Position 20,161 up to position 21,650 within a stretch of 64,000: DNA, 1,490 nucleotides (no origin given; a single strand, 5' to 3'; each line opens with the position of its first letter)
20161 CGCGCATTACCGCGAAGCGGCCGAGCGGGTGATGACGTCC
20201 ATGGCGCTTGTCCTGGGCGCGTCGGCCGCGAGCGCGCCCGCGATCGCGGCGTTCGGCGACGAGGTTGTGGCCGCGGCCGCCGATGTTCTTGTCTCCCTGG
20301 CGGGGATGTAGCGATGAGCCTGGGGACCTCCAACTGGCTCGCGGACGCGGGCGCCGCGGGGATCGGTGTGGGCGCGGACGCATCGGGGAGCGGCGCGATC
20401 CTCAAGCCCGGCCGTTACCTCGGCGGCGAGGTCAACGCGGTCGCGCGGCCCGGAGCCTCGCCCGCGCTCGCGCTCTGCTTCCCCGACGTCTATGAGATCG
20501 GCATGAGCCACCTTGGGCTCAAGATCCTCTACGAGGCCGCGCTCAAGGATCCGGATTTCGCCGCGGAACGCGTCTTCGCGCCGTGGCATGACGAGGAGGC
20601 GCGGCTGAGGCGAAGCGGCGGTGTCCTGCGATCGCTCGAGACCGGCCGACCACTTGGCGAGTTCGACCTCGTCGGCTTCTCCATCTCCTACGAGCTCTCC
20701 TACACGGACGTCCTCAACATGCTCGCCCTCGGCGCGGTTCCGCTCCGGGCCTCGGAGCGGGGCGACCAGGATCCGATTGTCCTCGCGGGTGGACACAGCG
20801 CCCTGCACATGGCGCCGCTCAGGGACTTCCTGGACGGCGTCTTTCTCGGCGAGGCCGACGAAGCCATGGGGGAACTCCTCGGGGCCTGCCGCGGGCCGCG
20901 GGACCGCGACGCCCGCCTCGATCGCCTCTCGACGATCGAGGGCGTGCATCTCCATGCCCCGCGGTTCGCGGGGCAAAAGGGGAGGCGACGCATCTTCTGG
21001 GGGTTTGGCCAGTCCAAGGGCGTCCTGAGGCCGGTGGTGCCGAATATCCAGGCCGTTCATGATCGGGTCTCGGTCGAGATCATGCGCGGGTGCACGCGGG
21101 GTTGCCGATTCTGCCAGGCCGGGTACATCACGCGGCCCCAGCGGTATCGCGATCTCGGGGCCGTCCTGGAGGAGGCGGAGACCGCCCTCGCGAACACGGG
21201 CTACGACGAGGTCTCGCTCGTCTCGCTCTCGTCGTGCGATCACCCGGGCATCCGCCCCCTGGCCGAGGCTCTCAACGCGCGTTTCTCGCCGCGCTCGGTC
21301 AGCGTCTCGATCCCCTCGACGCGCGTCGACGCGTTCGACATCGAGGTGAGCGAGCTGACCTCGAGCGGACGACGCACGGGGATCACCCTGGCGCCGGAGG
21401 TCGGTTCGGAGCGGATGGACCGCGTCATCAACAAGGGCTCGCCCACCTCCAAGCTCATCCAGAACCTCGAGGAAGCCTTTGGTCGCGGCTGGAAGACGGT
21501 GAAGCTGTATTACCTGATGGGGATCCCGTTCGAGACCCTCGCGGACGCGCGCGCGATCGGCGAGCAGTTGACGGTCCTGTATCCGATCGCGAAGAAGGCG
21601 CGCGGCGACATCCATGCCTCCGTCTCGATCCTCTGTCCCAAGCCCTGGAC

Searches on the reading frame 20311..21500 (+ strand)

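Call 16: search_protein_families(library=pfam, proteins=[window:20311-21500:+], max_evalue=0.001)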
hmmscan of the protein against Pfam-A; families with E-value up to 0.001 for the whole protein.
window:20311-21500:+ (396 aa): 2 families
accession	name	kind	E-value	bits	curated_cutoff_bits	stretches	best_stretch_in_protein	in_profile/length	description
PF19864.5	Radical_SAM_N2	-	5.3e-43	146.5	29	1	69-213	1-149/151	Radical SAM proteins, N-terminal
PF04055.27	Radical_SAM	-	3.1e-14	53.9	29.5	1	255-395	1-142/166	Radical SAM superfamily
